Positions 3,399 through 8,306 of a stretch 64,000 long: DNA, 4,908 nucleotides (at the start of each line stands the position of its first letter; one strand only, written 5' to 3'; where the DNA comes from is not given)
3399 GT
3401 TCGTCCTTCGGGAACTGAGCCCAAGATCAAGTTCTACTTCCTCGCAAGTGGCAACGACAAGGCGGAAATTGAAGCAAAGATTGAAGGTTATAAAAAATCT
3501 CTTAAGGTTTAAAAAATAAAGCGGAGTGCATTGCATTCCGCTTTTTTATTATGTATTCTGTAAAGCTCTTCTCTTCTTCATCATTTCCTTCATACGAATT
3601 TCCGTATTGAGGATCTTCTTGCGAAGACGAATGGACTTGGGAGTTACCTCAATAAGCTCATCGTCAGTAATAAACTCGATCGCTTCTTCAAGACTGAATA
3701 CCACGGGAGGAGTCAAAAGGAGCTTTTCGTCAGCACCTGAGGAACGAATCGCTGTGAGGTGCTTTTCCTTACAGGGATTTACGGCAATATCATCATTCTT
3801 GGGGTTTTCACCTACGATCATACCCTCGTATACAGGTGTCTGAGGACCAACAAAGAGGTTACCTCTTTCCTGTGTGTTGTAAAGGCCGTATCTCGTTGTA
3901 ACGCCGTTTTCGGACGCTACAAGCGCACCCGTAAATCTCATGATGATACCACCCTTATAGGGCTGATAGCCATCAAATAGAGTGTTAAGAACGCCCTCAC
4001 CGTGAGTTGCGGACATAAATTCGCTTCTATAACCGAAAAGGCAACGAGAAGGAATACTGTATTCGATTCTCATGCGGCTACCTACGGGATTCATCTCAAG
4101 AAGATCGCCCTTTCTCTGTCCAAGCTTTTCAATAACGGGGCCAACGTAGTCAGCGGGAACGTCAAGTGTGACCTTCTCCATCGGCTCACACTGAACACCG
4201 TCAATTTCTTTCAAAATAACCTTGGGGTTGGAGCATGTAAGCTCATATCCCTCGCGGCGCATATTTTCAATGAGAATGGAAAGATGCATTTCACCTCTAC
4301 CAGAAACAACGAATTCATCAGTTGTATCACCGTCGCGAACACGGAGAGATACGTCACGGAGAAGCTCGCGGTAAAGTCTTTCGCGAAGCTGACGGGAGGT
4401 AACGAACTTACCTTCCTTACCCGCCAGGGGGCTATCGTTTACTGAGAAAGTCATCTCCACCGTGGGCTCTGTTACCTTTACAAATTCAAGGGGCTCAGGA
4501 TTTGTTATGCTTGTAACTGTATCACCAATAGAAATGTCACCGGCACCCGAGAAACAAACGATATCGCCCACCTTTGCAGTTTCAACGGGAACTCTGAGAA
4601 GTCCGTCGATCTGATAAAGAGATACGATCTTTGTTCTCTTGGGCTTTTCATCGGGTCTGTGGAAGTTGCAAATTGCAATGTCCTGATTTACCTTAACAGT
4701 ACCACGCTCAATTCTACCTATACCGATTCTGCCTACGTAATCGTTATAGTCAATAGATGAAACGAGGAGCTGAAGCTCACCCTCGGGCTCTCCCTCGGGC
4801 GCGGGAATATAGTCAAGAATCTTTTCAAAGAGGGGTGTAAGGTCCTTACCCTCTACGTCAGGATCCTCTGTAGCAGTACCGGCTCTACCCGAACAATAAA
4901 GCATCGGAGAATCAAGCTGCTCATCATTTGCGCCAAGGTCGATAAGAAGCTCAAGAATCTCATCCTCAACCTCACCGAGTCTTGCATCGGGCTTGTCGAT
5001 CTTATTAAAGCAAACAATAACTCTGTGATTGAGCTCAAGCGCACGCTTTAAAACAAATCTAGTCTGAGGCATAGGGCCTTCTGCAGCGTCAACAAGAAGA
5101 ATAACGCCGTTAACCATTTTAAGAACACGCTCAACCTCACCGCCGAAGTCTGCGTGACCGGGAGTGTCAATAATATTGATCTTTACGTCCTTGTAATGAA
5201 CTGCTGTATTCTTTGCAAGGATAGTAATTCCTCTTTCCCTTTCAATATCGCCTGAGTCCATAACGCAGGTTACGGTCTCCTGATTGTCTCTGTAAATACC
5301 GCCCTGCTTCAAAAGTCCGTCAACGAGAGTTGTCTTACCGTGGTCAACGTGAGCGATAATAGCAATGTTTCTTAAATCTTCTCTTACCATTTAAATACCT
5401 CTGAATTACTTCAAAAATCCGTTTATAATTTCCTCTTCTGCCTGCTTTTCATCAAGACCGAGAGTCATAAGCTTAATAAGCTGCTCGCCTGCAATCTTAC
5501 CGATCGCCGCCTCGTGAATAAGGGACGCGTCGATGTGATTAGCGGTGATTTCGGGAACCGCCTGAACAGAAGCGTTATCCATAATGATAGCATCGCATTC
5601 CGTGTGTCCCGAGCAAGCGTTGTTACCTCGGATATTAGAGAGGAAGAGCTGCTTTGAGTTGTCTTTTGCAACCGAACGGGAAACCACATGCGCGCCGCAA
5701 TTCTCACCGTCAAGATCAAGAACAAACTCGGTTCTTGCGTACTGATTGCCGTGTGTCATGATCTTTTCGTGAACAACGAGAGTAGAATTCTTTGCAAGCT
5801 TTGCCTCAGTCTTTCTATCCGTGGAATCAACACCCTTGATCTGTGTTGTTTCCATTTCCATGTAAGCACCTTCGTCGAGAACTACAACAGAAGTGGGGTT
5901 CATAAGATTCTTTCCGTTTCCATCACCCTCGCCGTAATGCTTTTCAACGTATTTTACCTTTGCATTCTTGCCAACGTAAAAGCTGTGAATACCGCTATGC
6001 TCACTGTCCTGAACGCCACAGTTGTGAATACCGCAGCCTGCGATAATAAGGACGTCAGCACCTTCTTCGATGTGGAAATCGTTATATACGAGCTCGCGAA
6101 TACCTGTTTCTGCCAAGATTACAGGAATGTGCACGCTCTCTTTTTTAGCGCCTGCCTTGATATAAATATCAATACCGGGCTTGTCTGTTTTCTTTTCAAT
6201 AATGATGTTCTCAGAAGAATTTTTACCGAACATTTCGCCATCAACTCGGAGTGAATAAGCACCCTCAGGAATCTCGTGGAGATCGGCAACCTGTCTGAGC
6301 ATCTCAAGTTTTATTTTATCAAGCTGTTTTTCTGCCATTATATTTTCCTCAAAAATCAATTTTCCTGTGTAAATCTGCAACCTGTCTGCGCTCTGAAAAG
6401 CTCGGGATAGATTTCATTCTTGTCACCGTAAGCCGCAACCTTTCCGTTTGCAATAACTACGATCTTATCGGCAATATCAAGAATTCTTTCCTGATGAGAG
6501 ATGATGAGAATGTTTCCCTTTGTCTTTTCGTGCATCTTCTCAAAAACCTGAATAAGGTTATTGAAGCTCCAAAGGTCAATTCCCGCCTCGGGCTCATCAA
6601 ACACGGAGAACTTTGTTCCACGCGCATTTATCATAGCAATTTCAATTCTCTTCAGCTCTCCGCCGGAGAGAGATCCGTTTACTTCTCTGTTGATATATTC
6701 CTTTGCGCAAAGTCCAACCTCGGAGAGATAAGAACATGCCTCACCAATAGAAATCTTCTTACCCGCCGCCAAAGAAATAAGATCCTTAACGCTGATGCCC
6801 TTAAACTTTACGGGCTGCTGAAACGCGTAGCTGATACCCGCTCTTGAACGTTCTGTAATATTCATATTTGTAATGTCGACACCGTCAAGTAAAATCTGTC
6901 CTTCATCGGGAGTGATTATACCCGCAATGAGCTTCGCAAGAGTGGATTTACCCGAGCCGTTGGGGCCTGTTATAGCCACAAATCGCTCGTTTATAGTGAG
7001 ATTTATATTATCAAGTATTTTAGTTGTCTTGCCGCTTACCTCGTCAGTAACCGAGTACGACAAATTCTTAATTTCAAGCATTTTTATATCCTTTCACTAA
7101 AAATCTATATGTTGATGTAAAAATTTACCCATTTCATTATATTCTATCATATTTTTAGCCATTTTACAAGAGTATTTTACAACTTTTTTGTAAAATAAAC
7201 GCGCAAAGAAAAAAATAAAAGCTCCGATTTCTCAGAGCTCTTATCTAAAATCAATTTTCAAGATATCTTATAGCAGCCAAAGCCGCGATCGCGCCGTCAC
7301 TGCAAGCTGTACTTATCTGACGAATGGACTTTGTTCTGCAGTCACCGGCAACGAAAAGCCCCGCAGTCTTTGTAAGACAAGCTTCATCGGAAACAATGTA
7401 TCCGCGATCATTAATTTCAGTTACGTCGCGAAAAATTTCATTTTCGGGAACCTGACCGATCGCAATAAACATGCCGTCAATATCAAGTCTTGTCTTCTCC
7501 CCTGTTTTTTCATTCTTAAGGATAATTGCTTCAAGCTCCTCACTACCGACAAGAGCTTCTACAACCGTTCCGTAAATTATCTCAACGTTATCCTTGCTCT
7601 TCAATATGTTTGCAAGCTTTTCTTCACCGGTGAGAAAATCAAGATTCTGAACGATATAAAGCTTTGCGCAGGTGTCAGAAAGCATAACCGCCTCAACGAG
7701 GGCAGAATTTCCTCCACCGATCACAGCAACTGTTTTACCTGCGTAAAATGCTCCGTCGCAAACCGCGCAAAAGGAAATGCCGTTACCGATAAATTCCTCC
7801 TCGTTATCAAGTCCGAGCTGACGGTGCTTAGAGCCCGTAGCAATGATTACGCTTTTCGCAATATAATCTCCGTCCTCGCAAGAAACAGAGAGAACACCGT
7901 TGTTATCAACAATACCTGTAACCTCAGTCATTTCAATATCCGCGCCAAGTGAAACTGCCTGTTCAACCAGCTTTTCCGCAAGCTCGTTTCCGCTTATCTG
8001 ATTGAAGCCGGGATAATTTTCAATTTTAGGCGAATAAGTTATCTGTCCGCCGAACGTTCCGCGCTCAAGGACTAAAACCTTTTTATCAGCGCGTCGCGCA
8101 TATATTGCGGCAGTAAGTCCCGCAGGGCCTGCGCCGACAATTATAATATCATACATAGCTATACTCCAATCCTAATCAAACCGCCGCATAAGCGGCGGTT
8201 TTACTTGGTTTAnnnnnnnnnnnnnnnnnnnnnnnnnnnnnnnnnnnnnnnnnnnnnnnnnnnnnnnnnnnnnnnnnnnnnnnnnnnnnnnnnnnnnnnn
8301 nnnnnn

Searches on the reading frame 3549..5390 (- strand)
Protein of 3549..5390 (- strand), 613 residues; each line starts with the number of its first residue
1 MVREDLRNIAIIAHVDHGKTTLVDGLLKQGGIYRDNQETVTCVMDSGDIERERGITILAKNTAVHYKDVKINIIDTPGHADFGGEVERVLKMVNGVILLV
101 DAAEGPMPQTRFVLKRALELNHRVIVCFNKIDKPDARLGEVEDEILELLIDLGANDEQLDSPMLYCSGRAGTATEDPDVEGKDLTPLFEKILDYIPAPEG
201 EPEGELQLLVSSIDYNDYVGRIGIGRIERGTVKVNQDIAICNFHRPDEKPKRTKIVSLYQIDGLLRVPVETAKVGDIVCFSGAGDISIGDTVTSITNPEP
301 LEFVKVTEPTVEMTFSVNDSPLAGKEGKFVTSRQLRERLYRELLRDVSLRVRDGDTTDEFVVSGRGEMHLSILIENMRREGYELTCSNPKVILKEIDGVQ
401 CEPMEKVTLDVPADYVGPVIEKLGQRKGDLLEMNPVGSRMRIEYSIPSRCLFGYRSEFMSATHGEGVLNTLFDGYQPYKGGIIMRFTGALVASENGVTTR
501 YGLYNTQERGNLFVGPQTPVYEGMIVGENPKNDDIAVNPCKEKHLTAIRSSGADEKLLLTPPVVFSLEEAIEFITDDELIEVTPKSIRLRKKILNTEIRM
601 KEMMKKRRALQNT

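Call 62: search_protein_families(library=pfam, proteins=[window:3549-5390:-], max_evalue=0.00001)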
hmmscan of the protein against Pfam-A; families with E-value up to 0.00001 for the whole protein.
window:3549-5390:- (613 aa): 6 families
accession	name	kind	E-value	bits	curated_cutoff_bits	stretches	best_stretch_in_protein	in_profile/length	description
PF00009.33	GTP_EFTU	-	1.7e-52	178.2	26.5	1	5-196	2-187/188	Elongation factor Tu GTP binding domain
PF21018.2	BipA_C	-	4.3e-46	155.7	23.8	1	487-595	1-109/110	TypA/BipA C-terminal domain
PF00679.30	EFG_C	-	8.6e-25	87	27.9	1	401-481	3-84/89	Elongation factor G C-terminus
PF03144.31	GTP_EFTU_D2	-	9.2e-13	48.9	30.3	1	220-293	1-73/73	Elongation factor Tu domain 2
PF14492.12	EFG_III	-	1.2e-07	32.2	27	1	333-380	19-66/75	Elongation Factor G, domain III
PF01926.29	MMR_HSR1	-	5.5e-06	26.9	21.9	0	9-130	2-113/113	50S ribosome-binding GTPase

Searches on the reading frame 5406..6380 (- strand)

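Call 62: search_protein_families(library=pfam, proteins=[window:5406-6380:-], max_evalue=0.00001)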
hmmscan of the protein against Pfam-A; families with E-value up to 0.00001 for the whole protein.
window:5406-6380:- (324 aa): 1 family
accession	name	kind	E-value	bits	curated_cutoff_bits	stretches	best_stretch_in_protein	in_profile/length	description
PF01458.23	SUFBD_core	-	2.3e-22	80.1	27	1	103-322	17-232/232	SUF system FeS cluster assembly, SufBD core domain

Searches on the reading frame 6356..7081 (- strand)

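Call 62: search_protein_families(library=pfam, proteins=[window:6356-7081:-], max_evalue=0.00001)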
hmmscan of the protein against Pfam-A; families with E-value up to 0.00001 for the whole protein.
window:6356-7081:- (241 aa): 3 families
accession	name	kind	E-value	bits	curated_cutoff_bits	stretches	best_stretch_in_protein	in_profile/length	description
PF00005.33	ABC_tran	-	9.3e-27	94.7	25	1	23-165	1-136/137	ABC transporter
PF02463.25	SMC_N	-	1.8e-11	44.3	40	1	24-211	16-212/220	RecF/RecN/SMC N terminal domain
PF13304.12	AAA_21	-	2.3e-08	34.9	27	0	34-56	1-23/304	AAA domain, putative AbiEii toxin, Type IV TA system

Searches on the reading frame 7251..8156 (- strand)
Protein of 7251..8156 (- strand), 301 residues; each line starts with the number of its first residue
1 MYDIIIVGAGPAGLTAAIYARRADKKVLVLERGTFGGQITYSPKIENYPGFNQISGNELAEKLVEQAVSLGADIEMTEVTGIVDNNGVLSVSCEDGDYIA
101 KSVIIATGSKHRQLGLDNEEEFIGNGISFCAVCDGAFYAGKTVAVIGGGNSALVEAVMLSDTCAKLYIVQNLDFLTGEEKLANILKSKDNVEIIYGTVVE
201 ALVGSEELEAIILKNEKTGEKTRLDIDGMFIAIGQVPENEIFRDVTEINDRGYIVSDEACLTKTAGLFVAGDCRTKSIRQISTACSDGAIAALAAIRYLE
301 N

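Call 3: search_protein_families(library=pfam, proteins=[window:7251-8156:-], max_evalue=0.01)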
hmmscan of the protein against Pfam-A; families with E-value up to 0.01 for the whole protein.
window:7251-8156:- (301 aa): 13 families
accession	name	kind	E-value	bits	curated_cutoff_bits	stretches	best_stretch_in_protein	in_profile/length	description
PF07992.20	Pyr_redox_2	-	1.4e-44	153.1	26.1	1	2-288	1-291/291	Pyridine nucleotide-disulphide oxidoreductase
PF13738.12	Pyr_redox_3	-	6.3e-21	75.3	30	2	53-271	77-305/305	Pyridine nucleotide-disulphide oxidoreductase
PF01266.30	DAO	-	3.9e-11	43.5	27.9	2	3-37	1-37/353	FAD dependent oxidoreductase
PF00070.33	Pyr_redox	-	5.6e-11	43.3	22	1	143-214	2-80/82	Pyridine nucleotide-disulphide oxidoreductase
PF03486.20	HI0933_like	-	1.8e-10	41.1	50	1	3-34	2-33/244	HI0933-like protein Rossmann domain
PF12831.13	FAD_oxidored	-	2.5e-09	37.4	27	1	3-42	1-41/416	FAD dependent oxidoreductase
PF13450.12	NAD_binding_8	-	8.1e-09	36.1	21.9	1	6-40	1-36/68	NAD(P)-binding Rossmann-like domain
PF00890.30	FAD_binding_2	-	2.1e-08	34.3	20.4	1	3-42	1-41/414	FAD binding domain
PF01946.23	Thi4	-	3.7e-07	30.1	26.2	1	3-37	19-55/235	Thi4 family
PF01134.28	GIDA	-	5.6e-05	22.8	22.1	1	3-54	1-44/391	Glucose inhibited division protein A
PF01494.25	FAD_binding_3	-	0.00011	22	22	1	2-32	2-32/349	FAD binding domain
PF05834.18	Lycopene_cycl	-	0.00087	18.9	23.4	0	3-33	1-33/380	Lycopene cyclase protein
PF13434.12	Lys_Orn_oxgnase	-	0.0063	16.1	21.3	0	1-32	2-34/339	L-lysine 6-monooxygenase/L-ornithine 5-monooxygenase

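Call 4: search_protein_families(library=ncbifam, proteins=[window:7251-8156:-], max_evalue=0.01)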
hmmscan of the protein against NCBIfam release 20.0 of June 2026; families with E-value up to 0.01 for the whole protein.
window:7251-8156:- (301 aa): 121 families (the best 25 are shown)
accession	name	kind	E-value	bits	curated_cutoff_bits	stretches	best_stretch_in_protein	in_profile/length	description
TIGR01292.1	TRX_reduct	equivalog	2.4e-99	331.9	343.45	1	2-299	1-300/300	thioredoxin-disulfide reductase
TIGR03143.1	AhpF_homolog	hypoth_equivalog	2e-80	271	687.65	1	1-300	4-309/555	putative alkyl hydroperoxide reductase F subunit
TIGR03140.1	AhpF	equivalog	9.2e-71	238.9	502.9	1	2-299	213-512/515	alkyl hydroperoxide reductase subunit F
NF007614.0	PRK10262.1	equivalog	4.2e-50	170.7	644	1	4-300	9-315/321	thioredoxin-disulfide reductase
TIGR01350.1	lipoamide_DH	equivalog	5.1e-21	74.9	408.8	2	73-292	103-326/461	dihydrolipoyl dehydrogenase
TIGR02053.1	MerA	equivalog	2.7e-19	69.5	454.45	2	72-297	102-330/465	mercury(II) reductase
TIGR04018.1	Bthiol_YpdA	hypoth_equivalog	3.1e-18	65.6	339.9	2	76-274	90-289/316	YpdA family putative bacillithiol disulfide reductase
NF004945.0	PRK06292.2-3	equivalog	1e-16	60.9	494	2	79-292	112-322/457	dihydrolipoyl dehydrogenase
NF009410.0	PRK12771.1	subfamily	2.8e-16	59.2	516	1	4-300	141-446/566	NAD(P)-binding protein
NF004943.0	PRK06292.2-1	equivalog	1.3e-13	50.5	432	2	73-278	102-312/456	dihydrolipoyl dehydrogenase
TIGR03315.1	Se_ygfK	equivalog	2.4e-13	48.5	835.3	2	4-154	540-680/1012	putative selenate reductase subunit YgfK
NF040505.1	ArsO_flavin_mono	equivalog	2.7e-13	50.1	425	2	78-168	96-188/346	ArsO family NAD(P)H-dependent flavin-containing monooxygenase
NF009454.0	PRK12814.1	equivalog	1.2e-12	47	916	2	4-156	196-339/657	putative NADPH-dependent glutamate synthase small subunit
TIGR03997.1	mycofact_OYE_2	equivalog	1.5e-12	46.7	793.15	1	4-257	382-624/645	mycofactocin system FadH/OYE family oxidoreductase 2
NF009409.0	PRK12770.1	subfamily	4.2e-12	45.8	343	1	140-300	173-351/360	putative glutamate synthase subunit beta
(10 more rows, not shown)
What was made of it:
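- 7251..8156 (-): Low-Mr thioredoxin-reductase-like flavoprotein (301 aa): redox C130-A-V-C133 (7758-7769), GGGNSA (7701-7718), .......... in place of HRRxxxR (7623-7652). TIGR01292 scores 331.9 bits, just under its cut-off of 343.45 (call 4).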

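Call 17: search_solved_structures(query=window:7251-8156:-, max_evalue=1e-20, show_alignments=2)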
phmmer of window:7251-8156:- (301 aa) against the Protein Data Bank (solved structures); distinct sequences matched with E-value up to 1e-20: 55.
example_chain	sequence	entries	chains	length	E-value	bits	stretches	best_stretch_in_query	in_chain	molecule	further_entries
7jyp_A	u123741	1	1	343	8.9e-72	244.9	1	2-295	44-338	Thioredoxin reductase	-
5mh4_A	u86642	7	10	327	4.7e-69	236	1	2-299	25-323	Thioredoxin reductase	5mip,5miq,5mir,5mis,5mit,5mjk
4zn0_A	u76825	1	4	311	9.1e-68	231.7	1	1-300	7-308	Thioredoxin reductase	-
7aaw_A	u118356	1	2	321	3.2e-67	229.9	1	1-300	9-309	Thioredoxin reductase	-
5uwy_A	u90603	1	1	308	1.1e-66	228.2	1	1-300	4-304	Thioredoxin reductase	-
4gcm_A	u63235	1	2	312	3.5e-66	226.5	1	2-300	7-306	Thioredoxin reductase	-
2q7v_A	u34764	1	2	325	7.1e-66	225.5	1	2-298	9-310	Thioredoxin reductase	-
5uth_A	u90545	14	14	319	6e-60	206.1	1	2-299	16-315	Thioredoxin reductase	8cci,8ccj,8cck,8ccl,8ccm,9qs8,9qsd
2q0k_A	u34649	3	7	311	1.4e-58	201.6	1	1-300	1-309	Thioredoxin reductase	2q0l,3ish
9xub_A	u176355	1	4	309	3.8e-57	196.9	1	2-299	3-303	Thioredoxin reductase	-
2a87_A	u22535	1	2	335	5.1e-57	196.5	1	2-299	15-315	Thioredoxin reductase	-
3r9u_A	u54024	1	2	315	3e-56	194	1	1-300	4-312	Thioredoxin reductase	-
6bwt_A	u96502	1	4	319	1.1e-55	192.1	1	3-301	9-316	Thioredoxin reductase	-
3cty_A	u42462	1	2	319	2.7e-55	190.8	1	2-294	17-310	Thioredoxin reductase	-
4jnq_A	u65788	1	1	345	1.4e-53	185.2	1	4-299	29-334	Thioredoxin reductase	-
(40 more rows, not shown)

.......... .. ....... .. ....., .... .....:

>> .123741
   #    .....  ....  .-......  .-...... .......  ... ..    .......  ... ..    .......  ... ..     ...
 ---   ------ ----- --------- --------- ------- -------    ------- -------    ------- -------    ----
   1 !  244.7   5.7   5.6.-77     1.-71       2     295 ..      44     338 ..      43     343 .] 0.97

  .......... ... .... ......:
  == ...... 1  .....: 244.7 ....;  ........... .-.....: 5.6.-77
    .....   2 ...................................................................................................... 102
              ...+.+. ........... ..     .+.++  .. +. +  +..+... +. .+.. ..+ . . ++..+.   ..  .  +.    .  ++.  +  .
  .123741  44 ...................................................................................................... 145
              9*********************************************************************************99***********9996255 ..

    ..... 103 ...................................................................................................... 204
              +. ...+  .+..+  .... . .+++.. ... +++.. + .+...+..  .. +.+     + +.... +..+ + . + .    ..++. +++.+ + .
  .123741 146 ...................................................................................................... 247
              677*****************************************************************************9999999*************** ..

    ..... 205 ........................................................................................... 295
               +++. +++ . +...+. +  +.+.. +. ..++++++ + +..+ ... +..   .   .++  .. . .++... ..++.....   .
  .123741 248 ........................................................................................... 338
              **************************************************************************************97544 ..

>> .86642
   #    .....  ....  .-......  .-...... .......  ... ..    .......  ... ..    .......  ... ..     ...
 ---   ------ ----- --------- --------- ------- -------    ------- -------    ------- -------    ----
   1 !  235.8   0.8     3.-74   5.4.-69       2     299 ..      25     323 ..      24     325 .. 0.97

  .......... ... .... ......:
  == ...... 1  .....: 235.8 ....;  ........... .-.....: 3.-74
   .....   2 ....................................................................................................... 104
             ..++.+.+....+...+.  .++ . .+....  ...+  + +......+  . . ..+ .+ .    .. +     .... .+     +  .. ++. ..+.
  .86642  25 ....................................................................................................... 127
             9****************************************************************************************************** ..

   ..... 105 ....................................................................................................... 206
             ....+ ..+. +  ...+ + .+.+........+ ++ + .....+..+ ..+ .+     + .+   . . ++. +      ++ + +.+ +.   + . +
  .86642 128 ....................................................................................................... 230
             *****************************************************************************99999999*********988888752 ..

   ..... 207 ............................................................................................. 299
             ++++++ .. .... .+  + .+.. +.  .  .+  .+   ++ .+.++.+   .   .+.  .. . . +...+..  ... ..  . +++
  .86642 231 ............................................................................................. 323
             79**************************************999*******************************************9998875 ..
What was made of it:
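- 7251..8156 (-): The best PDB match, 7JYP (E 9e-72), carries the same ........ motif (call 17).
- On Low-Mr NADPH thioredoxin reductase (NTR), for the downstream gene: The 55 best PDB matches are almost all thioredoxin reductases, with a few AhpF and ferredoxin-NADP reductases lower down (call 17).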
